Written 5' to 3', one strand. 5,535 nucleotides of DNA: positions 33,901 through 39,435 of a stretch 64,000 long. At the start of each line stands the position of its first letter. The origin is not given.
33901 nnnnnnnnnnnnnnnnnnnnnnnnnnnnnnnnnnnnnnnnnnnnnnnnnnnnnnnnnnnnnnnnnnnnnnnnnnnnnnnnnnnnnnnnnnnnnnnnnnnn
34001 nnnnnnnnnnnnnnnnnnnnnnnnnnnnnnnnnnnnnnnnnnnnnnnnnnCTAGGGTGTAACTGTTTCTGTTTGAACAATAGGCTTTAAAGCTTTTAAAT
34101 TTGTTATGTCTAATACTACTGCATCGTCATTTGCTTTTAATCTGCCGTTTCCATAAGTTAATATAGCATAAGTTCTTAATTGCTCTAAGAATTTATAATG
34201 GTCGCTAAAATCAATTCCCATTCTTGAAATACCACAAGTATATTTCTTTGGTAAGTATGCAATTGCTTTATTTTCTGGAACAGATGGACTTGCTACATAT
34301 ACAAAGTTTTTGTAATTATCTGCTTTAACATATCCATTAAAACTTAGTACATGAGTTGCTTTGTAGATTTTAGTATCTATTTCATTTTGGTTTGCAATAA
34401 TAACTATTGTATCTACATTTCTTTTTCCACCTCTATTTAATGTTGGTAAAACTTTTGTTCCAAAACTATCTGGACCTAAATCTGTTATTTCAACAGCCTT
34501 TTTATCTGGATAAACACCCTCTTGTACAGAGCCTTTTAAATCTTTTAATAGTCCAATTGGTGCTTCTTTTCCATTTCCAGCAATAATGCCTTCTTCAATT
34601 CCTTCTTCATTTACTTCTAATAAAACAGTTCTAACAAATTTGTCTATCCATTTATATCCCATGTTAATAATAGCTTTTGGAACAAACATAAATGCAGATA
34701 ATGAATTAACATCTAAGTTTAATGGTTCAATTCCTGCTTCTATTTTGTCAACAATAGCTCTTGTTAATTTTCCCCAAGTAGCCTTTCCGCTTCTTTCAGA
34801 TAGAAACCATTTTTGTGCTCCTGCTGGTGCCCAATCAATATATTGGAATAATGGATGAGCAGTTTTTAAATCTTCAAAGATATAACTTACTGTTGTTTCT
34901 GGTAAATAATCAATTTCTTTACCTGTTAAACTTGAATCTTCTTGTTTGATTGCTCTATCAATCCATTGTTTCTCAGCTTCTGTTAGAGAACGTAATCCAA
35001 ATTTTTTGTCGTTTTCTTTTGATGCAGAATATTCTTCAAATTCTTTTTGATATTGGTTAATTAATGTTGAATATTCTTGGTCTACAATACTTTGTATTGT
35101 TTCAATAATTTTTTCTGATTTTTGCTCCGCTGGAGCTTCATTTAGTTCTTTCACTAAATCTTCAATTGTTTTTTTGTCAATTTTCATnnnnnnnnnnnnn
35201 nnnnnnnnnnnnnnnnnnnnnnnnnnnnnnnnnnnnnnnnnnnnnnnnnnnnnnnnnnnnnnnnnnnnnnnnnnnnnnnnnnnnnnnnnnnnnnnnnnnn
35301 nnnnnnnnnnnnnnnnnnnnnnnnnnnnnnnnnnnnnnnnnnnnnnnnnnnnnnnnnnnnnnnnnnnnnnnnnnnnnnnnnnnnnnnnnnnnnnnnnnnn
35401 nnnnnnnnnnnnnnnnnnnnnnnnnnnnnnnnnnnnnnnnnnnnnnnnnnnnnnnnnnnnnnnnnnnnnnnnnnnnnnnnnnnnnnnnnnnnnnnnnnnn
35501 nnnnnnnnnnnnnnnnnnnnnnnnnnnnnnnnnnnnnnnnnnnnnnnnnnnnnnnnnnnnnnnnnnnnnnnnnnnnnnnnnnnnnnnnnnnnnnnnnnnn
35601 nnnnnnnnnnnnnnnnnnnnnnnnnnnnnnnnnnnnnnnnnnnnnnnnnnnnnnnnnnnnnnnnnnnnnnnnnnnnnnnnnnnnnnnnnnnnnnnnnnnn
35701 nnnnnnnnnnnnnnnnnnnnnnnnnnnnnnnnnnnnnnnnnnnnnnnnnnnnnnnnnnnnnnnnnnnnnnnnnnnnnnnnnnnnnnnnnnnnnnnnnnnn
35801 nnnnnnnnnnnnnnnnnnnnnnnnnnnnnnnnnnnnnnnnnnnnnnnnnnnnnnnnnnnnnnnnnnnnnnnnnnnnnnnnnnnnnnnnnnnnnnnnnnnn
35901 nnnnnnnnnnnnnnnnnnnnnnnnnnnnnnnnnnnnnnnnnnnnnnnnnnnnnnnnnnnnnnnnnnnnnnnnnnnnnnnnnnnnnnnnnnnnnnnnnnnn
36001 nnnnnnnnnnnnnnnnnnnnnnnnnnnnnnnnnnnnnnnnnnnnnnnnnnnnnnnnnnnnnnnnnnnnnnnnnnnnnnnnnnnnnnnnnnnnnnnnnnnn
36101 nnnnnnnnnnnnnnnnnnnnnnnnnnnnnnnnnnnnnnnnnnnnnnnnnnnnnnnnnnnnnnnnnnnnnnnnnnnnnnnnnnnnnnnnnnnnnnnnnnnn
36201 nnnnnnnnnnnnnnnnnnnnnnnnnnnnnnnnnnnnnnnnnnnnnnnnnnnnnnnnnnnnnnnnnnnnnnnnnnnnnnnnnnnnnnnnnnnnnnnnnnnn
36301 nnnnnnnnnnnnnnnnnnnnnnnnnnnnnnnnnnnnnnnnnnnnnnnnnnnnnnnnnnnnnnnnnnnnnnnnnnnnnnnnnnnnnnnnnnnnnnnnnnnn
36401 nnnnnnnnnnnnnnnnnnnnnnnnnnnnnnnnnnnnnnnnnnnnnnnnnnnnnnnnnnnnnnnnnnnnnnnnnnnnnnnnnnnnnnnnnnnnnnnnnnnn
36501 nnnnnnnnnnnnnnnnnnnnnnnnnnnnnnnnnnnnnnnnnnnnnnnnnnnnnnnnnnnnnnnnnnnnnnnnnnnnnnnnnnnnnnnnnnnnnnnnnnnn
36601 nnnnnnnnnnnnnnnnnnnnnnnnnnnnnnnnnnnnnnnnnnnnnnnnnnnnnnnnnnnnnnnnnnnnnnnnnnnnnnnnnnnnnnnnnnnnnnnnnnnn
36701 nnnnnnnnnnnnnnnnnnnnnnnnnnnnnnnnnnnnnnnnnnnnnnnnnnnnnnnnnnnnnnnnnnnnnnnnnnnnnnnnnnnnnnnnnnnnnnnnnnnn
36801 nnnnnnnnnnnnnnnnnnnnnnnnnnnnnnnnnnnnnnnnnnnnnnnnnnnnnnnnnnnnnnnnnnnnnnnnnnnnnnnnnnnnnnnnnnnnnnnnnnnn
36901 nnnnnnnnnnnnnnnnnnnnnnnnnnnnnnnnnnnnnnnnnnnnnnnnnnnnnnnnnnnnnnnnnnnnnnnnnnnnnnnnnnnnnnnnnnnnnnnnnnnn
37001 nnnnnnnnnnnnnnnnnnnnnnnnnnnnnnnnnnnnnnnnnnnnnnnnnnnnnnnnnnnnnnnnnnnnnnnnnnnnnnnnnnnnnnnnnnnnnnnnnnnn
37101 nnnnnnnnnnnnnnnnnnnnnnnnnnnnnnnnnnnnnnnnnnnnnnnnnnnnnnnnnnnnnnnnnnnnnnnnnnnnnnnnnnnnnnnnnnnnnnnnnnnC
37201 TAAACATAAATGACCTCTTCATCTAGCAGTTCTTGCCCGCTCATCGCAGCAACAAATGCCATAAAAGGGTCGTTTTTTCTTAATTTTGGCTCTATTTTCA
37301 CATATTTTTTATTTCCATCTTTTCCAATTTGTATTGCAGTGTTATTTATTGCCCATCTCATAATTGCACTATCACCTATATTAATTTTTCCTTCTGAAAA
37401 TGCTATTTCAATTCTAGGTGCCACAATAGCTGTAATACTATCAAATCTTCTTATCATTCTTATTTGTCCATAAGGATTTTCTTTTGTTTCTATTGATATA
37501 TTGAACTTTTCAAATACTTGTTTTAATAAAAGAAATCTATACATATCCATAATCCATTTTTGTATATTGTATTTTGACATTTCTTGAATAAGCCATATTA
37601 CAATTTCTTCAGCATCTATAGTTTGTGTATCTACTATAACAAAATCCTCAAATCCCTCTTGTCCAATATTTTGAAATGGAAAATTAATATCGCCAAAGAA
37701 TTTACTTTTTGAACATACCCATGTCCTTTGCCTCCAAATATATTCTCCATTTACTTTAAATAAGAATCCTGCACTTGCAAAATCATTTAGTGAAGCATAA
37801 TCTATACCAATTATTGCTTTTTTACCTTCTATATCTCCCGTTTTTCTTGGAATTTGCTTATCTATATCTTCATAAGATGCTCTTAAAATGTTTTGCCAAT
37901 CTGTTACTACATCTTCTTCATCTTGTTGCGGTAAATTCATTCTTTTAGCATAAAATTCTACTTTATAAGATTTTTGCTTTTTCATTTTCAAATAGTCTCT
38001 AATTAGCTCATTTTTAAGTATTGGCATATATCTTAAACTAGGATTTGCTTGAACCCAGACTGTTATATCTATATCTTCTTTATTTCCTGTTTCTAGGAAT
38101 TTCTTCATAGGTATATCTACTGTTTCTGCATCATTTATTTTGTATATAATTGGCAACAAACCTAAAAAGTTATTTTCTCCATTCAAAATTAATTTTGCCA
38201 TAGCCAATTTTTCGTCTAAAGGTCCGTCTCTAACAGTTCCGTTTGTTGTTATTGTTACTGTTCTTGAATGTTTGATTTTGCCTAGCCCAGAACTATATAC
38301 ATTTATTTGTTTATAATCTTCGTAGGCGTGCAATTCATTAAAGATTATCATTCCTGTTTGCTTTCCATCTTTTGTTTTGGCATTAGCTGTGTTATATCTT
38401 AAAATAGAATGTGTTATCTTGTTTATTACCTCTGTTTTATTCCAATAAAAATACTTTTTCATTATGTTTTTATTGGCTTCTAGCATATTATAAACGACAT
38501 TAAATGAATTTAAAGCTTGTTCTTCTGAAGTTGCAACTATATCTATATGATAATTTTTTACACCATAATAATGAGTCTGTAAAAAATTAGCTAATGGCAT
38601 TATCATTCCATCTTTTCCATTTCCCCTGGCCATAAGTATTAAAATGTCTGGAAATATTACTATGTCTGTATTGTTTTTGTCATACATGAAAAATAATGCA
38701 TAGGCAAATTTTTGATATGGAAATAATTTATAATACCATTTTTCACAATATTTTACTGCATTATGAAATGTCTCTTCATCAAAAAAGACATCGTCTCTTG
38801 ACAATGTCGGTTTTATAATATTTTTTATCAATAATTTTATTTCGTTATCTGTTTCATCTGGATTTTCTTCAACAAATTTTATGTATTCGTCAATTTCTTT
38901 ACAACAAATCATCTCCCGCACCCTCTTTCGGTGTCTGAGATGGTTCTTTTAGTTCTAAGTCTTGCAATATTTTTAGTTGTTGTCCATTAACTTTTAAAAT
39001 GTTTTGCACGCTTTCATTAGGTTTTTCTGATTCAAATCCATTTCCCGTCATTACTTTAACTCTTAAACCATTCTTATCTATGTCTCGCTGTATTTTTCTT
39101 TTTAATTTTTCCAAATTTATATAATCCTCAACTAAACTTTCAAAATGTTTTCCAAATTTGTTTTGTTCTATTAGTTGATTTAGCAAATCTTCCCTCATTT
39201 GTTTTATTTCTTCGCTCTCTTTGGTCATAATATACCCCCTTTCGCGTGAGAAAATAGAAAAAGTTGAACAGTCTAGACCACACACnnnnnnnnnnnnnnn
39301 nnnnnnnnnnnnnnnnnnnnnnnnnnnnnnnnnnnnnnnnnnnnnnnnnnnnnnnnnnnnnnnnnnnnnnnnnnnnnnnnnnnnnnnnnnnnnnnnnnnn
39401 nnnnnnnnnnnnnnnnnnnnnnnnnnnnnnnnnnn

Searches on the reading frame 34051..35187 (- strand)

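Call 69: search_protein_families(library=pfam, proteins=[window:34051-35187:-], max_evalue=0.001)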
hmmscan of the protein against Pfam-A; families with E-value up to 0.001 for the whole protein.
window:34051-35187:- (378 aa): 1 family
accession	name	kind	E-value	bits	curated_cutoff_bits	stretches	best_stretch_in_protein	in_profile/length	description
PF05065.19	Phage_capsid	-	7.8e-05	22.6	24.2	1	95-229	5-142/280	Phage capsid family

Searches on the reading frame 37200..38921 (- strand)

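Call 9: search_protein_families(library=pfam, proteins=[window:37200-38921:-], max_evalue=0.01)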
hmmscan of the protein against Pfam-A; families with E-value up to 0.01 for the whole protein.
window:37200-38921:- (573 aa): 2 families
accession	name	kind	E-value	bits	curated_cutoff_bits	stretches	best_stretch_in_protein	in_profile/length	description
PF03354.21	TerL_ATPase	-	1.9e-15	57.5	23.7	1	68-243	1-177/178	Terminase large subunit, ATPase domain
PF20441.4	TerL_nuclease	-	5.8e-09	36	24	1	281-561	18-280/286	Terminase large subunit, endonuclease domain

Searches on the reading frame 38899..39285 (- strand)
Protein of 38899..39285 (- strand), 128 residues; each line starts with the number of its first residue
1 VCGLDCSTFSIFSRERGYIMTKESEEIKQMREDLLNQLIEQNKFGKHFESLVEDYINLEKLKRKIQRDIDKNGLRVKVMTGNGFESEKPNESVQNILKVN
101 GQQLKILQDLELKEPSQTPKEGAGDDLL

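Call 9: search_protein_families(library=pfam, proteins=[window:38899-39285:-], max_evalue=0.01)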
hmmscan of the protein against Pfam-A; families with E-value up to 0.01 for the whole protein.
window:38899-39285:- (128 aa): 1 family
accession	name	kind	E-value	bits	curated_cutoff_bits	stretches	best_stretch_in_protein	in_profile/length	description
PF05119.17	Terminase_4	-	1.3e-06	29.2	24.7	1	28-112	2-83/98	Phage terminase, small subunit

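Call 10: search_protein_families(library=phrogs, proteins=[window:38899-39285:-], max_evalue=0.01)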
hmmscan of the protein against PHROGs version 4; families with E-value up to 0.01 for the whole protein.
window:38899-39285:- (128 aa): 4 families
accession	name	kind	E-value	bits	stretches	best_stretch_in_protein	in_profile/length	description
phrog_5110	-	head and packaging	2.1e-25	89.9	1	23-120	6-103/110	terminase small subunit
phrog_2343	-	head and packaging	1.7e-08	35.2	1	25-121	3-95/106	terminase small subunit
phrog_4151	-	DNA, RNA and nucleotide metabolism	0.0014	19.5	1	27-113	57-153/154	DNA binding protein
phrog_361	-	head and packaging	0.008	17.4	1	27-115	7-97/129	terminase small subunit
